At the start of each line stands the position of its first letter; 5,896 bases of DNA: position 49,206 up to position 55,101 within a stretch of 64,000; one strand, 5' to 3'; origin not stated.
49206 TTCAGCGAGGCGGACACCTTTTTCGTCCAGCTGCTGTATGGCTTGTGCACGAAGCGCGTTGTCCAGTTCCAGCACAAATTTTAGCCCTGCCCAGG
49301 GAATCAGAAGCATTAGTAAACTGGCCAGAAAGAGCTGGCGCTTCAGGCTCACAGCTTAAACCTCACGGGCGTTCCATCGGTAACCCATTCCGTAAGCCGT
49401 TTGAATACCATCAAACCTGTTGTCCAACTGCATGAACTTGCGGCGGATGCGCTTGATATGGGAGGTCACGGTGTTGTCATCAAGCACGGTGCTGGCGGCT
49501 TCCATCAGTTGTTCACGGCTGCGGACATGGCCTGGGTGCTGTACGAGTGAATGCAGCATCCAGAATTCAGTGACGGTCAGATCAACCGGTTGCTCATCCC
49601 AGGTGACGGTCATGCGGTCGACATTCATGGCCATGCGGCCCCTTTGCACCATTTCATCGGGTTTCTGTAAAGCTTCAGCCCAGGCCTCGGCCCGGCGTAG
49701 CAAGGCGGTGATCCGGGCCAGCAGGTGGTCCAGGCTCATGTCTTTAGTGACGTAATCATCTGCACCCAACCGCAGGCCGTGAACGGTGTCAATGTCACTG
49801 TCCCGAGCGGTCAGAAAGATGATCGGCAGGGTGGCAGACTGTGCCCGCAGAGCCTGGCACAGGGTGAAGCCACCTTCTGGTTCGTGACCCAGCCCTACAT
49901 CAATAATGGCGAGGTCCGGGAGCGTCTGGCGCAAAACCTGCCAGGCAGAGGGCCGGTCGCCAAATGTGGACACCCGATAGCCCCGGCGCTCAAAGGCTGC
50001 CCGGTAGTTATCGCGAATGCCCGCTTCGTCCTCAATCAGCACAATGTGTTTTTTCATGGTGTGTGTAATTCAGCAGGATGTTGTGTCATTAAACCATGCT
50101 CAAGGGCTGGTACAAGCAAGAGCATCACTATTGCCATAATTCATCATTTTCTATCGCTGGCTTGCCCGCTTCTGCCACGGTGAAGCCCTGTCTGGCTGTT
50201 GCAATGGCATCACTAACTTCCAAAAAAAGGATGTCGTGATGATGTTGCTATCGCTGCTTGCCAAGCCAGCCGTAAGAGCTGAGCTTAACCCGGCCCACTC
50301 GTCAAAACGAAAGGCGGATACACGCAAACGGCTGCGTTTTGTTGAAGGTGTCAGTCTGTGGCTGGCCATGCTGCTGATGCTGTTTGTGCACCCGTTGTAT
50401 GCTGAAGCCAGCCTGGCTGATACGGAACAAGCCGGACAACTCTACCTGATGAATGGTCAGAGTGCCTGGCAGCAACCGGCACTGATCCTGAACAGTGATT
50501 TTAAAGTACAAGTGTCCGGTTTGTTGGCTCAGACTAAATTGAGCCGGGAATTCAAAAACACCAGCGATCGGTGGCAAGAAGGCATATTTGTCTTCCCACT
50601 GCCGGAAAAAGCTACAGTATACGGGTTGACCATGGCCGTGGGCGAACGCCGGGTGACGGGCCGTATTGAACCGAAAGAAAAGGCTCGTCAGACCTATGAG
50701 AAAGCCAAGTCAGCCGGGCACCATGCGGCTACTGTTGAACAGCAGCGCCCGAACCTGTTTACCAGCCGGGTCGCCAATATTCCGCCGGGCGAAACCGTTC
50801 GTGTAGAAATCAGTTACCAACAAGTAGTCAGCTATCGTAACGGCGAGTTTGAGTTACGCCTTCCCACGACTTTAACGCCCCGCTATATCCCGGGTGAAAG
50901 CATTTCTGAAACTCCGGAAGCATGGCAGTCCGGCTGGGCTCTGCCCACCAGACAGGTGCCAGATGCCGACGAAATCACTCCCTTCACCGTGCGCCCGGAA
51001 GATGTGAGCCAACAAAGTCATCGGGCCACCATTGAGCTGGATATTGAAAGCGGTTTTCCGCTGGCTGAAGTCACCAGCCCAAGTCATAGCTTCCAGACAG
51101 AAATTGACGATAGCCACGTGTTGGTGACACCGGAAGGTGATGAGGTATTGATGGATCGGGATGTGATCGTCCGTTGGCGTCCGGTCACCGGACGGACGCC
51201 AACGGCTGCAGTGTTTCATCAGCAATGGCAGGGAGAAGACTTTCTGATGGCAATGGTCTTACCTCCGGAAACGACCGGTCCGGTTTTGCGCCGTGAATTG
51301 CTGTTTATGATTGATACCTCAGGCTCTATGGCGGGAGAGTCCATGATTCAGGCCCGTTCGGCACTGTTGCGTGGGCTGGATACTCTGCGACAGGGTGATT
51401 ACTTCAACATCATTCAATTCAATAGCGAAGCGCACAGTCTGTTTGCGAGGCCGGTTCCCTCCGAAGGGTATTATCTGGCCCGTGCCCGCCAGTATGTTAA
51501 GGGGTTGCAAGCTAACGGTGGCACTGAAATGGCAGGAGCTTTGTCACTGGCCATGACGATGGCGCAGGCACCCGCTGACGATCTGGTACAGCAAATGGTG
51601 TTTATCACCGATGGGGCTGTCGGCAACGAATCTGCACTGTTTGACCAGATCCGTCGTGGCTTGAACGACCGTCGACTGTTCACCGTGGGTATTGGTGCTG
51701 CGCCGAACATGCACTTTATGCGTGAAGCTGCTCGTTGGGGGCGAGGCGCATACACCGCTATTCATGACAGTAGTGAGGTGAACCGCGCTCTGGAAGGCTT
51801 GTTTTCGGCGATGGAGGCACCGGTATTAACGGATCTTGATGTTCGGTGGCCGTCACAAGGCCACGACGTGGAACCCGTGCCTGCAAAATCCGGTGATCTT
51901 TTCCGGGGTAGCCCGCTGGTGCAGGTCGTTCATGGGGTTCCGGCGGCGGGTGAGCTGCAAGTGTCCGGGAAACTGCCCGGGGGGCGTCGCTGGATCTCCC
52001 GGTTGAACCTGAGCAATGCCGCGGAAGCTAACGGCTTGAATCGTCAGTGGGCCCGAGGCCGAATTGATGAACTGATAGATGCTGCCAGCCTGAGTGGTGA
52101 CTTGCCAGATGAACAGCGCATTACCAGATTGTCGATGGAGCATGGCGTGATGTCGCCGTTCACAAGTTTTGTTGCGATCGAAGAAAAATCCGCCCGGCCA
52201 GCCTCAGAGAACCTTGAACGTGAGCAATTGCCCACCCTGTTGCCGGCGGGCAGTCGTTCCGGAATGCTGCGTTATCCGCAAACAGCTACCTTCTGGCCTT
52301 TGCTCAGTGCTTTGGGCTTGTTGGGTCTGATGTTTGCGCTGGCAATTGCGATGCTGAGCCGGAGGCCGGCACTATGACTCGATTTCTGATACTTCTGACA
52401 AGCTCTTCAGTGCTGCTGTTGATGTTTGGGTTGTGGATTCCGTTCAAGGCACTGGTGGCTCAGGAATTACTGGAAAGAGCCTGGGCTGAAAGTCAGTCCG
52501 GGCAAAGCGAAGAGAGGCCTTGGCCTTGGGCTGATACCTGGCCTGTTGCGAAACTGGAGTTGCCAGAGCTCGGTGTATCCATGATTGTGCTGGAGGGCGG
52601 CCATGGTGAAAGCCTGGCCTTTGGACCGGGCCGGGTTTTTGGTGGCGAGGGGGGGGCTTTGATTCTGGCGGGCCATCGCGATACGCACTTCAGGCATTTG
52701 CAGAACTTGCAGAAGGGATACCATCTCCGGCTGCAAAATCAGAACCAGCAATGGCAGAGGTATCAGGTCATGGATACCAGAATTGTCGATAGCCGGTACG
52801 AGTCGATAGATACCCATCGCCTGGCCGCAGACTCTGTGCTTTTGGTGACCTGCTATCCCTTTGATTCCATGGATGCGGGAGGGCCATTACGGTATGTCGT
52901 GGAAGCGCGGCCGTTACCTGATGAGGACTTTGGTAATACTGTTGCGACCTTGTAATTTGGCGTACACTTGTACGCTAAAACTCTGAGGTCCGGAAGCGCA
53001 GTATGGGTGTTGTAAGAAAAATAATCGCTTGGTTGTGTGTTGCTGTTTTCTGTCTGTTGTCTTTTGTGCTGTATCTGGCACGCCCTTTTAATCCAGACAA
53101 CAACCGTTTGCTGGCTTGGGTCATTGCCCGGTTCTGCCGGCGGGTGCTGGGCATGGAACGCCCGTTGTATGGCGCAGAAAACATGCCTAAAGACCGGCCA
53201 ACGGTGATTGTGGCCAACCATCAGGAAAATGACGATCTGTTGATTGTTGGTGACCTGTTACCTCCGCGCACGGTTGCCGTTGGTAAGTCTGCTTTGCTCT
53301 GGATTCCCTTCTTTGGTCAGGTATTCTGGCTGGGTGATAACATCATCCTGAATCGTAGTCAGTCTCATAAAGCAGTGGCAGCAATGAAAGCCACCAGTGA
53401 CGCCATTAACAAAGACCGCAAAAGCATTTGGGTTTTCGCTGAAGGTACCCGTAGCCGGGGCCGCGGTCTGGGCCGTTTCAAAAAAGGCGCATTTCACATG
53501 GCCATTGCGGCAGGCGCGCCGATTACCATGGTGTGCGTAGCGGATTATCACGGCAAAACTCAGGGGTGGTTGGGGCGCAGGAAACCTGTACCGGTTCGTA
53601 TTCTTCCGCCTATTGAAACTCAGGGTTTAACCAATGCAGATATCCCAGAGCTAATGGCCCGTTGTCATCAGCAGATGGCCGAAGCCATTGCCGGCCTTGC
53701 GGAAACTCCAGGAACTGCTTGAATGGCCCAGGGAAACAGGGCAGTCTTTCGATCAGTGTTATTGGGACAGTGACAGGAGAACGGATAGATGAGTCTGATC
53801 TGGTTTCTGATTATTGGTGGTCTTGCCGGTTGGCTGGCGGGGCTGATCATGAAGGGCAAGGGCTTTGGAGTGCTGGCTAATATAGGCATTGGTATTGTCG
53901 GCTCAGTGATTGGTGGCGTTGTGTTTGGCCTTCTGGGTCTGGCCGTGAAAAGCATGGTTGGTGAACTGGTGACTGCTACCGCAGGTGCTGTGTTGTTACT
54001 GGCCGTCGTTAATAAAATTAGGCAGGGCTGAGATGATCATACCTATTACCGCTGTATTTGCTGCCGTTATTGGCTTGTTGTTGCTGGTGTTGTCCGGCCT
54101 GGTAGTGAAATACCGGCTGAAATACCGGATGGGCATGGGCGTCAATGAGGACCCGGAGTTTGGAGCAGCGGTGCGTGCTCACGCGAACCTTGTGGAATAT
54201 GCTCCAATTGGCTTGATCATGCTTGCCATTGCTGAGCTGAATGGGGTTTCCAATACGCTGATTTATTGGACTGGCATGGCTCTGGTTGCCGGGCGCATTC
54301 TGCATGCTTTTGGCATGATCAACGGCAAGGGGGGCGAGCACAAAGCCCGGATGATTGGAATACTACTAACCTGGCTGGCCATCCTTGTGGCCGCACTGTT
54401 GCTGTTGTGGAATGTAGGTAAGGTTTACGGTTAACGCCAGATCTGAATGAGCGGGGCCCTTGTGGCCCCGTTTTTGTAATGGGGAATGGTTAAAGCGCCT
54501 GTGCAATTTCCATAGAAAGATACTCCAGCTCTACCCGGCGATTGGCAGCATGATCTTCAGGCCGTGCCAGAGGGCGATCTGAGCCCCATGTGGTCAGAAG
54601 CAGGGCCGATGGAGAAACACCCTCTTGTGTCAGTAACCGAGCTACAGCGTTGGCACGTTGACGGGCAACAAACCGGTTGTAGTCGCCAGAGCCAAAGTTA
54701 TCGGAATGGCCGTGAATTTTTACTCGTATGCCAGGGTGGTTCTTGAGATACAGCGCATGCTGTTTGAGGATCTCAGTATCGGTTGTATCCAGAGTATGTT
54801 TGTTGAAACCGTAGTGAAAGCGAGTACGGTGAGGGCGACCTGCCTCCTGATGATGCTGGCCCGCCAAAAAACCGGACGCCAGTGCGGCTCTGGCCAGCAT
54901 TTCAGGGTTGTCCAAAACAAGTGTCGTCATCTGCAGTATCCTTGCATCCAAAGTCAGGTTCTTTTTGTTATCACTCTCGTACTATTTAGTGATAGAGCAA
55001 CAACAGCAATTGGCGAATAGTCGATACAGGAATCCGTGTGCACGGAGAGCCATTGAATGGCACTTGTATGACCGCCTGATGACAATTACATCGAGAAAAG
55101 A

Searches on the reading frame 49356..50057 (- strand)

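Call 11: search_protein_families(library=pfam, proteins=[window:49356-50057:-])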
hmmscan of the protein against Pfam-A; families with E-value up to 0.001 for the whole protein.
window:49356-50057:- (233 aa): 2 families
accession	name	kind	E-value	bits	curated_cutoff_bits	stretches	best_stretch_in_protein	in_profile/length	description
PF00072.30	Response_reg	-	8.6e-24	84.3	30.2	1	5-116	1-110/111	Response regulator receiver domain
PF00486.34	Trans_reg_C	-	2.1e-16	60.2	26.2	1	156-227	2-76/77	Transcriptional regulatory protein, C terminal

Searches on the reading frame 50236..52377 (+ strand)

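Call 11: search_protein_families(library=pfam, proteins=[window:50236-52377:+])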
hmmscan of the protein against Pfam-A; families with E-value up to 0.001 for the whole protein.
window:50236-52377:+ (713 aa): 5 families
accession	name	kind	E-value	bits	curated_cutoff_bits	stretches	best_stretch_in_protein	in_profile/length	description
PF08487.16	VIT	-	1.1e-33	116.1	26.5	1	88-194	5-111/111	Vault protein inter-alpha-trypsin domain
PF13768.12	VWA_3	-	2.8e-17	63.7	27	1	354-506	2-153/155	von Willebrand factor type A domain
PF13519.12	VWA_2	-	8.7e-12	46.1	27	1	355-460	1-106/107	von Willebrand factor type A domain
PF00092.34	VWA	-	4.3e-10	40.5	23.8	1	355-510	2-163/174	von Willebrand factor type A domain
PF13757.12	VIT_2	-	1.4e-09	38.1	23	1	86-147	16-77/78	Vault protein inter-alpha-trypsin domain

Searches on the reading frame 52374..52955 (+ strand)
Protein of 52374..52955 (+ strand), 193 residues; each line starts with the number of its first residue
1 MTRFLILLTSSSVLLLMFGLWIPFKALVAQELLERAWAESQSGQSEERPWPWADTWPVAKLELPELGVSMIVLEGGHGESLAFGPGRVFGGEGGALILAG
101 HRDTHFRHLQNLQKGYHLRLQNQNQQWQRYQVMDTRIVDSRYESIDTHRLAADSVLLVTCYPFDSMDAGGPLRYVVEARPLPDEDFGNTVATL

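Call 11: search_protein_families(library=pfam, proteins=[window:52374-52955:+])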
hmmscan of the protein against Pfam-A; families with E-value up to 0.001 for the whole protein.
window:52374-52955:+ (193 aa): 1 family
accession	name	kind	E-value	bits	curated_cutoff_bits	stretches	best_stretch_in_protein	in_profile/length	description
PF04203.18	Sortase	-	1.5e-20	73.6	26.6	1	61-180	1-124/125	Sortase domain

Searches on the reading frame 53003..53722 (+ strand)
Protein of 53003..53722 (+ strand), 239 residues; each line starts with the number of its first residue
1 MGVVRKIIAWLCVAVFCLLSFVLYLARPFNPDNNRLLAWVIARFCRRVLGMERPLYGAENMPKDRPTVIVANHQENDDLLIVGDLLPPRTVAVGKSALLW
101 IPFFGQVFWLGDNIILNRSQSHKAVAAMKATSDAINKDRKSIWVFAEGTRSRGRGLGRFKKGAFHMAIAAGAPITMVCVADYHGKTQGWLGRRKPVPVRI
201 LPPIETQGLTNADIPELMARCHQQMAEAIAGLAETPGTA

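Call 11: search_protein_families(library=pfam, proteins=[window:53003-53722:+])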
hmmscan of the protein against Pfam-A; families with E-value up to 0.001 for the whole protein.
window:53003-53722:+ (239 aa): 1 family
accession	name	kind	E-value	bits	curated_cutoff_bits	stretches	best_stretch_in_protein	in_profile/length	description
PF01553.26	Acyltransferase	-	1.6e-29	102.8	23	1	56-178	5-130/132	Acyltransferase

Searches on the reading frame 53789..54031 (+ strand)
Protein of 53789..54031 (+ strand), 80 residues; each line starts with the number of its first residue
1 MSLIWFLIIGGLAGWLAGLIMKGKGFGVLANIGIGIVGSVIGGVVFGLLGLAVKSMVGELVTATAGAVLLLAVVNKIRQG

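Call 56: search_protein_families(library=pfam, max_evalue=0.1, proteins=[window:53789-54031:+])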
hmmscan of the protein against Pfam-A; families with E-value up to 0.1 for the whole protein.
window:53789-54031:+ (80 aa): 1 family
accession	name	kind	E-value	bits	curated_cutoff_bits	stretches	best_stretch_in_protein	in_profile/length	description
PF04226.18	Transgly_assoc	-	5.8e-10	39.7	25.3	1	34-78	3-48/49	Transglycosylase associated protein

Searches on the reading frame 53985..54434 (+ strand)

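Call 11: search_protein_families(library=pfam, proteins=[window:53985-54434:+])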
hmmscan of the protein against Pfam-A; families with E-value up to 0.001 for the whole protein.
window:53985-54434:+ (149 aa): 1 family
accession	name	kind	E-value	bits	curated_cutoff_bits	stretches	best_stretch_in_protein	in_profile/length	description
PF01124.23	MAPEG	-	5.9e-24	85.1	23.4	1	23-142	2-129/129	MAPEG family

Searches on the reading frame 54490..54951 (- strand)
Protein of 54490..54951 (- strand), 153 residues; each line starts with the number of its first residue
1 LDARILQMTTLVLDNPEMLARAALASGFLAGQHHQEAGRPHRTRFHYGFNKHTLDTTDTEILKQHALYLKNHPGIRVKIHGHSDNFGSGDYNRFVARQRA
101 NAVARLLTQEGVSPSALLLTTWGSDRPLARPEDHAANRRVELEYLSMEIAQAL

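Call 11: search_protein_families(library=pfam, proteins=[window:54490-54951:-])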
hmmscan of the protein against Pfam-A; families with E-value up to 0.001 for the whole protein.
window:54490-54951:- (153 aa): 1 family
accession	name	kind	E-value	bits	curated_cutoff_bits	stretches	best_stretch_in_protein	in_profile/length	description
PF00691.25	OmpA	-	5.4e-18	65.6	27.2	1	48-138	3-95/98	OmpA family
